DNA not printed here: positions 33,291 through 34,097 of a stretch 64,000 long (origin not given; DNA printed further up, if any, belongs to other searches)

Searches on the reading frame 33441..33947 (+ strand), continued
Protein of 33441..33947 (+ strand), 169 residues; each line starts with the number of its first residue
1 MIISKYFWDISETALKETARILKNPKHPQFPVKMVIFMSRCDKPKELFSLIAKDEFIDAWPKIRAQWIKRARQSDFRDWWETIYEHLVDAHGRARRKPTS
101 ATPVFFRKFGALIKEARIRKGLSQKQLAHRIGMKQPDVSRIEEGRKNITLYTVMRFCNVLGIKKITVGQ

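Call 54: find_related_loci(query=A1, collection=viral_contigs, flank=3000)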
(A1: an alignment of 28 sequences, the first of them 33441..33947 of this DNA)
Query A1 (169 aa) in viral_contigs; peptide patterns used: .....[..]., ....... (x = any residue, [..] = any of these).
17 stretches matched a pattern; 1 encode a relative of the query (tblastn E <= 1e-3); 1 distinct loci.
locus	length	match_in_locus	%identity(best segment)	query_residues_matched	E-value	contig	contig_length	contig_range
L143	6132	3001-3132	30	113-156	9e-7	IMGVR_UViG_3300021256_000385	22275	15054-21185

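Call 64: search_protein_families(library=pfam, proteins=[L024:2134-2715:+, L024:2679-3371:+], max_evalue=0.1)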
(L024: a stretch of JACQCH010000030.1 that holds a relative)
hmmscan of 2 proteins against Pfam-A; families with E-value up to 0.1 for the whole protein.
L024:2134-2715:+ (194 aa): 7 families
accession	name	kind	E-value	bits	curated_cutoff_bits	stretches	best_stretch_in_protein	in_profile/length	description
PF12728.13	HTH_17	-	1.4e-13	51.4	27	1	46-96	1-50/51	Helix-turn-helix domain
PF21956.1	DUF6922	-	2.1e-10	40.4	27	1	102-145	3-46/52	Family of unknown function (DUF6922)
PF13384.12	HTH_23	-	0.00049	20.3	24.6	1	47-69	18-40/50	Homeodomain-like domain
PF13551.12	HTH_29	-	0.0011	19.4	28.1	1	47-69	13-35/64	Winged helix-turn helix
PF02796.21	HTH_7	-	0.013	16.1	23.8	1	48-69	23-44/45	Helix-turn-helix domain of resolvase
PF13338.12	AbiEi_4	-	0.019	15.5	25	1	44-72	11-38/49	Transcriptional regulator, AbiEi antitoxin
PF13309.12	HTH_22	-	0.025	15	29.6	1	48-68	43-63/63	HTH domain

L024:2679-3371:+ (231 aa): 1 family
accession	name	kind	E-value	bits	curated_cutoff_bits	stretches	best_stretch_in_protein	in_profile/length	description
PF08843.17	AbiEii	-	3.4e-11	44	22.5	1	26-195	2-209/238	Nucleotidyl transferase AbiEii toxin, Type IV TA system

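Call 65: search_protein_families(library=ncbifam, proteins=[L024:2134-2715:+, L024:2679-3371:+], max_evalue=0.1)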
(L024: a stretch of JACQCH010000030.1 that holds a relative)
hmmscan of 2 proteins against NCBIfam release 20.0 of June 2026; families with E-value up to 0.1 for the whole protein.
L024:2134-2715:+ (194 aa): 3 families
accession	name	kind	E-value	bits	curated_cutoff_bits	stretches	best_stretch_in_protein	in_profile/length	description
TIGR01764.1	excise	domain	6.5e-07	29.6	28.8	1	47-94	2-48/49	excisionase family DNA-binding protein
NF047737.1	antiphage_MADS1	equivalog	0.0038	17.4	80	1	46-91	3-47/49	methylation-associated defense system helix-turn-helix domain-containing protein MAD1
NF033518.0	transpos_IS607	equivalog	0.028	14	110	1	51-98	2-49/187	IS607 family transposase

L024:2679-3371:+ (231 aa): 0 families

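Call 66: find_homologous_proteins(query=L024:2425-2715:+, max_evalue=0.001)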
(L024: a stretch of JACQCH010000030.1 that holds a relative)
Query L024:2425-2715:+ (97 aa): 7 proteins with E <= 0.001 among 9 candidates.
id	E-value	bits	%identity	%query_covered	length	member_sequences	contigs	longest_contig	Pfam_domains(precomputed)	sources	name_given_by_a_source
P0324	1.4e-59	216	100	100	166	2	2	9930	PF12728.14,PF21956.2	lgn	-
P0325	3.7e-50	186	86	100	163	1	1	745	PF12728.14,PF21956.2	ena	-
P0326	6.3e-36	140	66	100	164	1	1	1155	PF12728.14,PF21956.2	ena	-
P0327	1.1e-35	140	66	99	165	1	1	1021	PF12728.14,PF21956.2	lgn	-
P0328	2.1e-30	123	56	93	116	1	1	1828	PF21956.2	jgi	jgi:hypothetical protein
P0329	2.1e-26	110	53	99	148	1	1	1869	PF12728.14,PF21956.2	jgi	jgi:hypothetical protein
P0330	3.9e-25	106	58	79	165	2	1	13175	PF12728.14,PF21956.2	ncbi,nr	ncbi:MAG: helix-turn-helix domain-containing protein [Candidatus Omnitrophica bacterium]|nr:helix-tu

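Call 81: search_protein_families(library=phrogs, proteins=[window:33441-33947:+], max_evalue=0.01)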
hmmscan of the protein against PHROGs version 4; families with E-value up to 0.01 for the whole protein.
window:33441-33947:+ (169 aa): 23 families
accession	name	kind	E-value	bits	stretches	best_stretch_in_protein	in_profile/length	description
phrog_1373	-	transcription regulation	3.9e-16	60.5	1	109-163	64-118/166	transcriptional regulator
phrog_3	-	transcription regulation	5.6e-12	47.1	1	22-162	27-139/430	transcriptional repressor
phrog_8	-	transcription regulation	2.1e-10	41.6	1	108-162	76-130/346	transcriptional regulator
phrog_2439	-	transcription regulation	1.3e-08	35.1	1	110-163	9-62/367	transcriptional regulator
phrog_6831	-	transcription regulation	4.8e-08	33.9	1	118-154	15-51/68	transcriptional regulator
phrog_4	-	transcription regulation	1e-07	32.3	1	108-163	132-187/400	transcriptional repressor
phrog_2967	-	transcription regulation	1.2e-07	32.6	1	106-164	8-66/225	transcriptional regulator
phrog_2339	-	DNA, RNA and nucleotide metabolism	3.4e-07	31.2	1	110-163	27-81/98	HTH DNA binding protein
phrog_955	-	DNA, RNA and nucleotide metabolism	4.8e-07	30.6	1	96-148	12-64/142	HTH DNA binding protein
phrog_38027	-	transcription regulation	9.8e-07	29.9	1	112-160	72-120/143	transcriptional repressor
phrog_9908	-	DNA, RNA and nucleotide metabolism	2.1e-06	28.1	1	107-163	12-68/282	DNA binding protein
phrog_7241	-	transcription regulation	6.4e-06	27.2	1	113-163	66-116/122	transcriptional regulator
phrog_5823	-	transcription regulation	6.6e-06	26.5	1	108-162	6-61/404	transcriptional regulator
phrog_638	-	transcription regulation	0.0001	23.2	1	112-162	7-58/145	transcriptional regulator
phrog_4779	-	transcription regulation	0.00018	23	1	113-147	7-41/98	transcriptional regulator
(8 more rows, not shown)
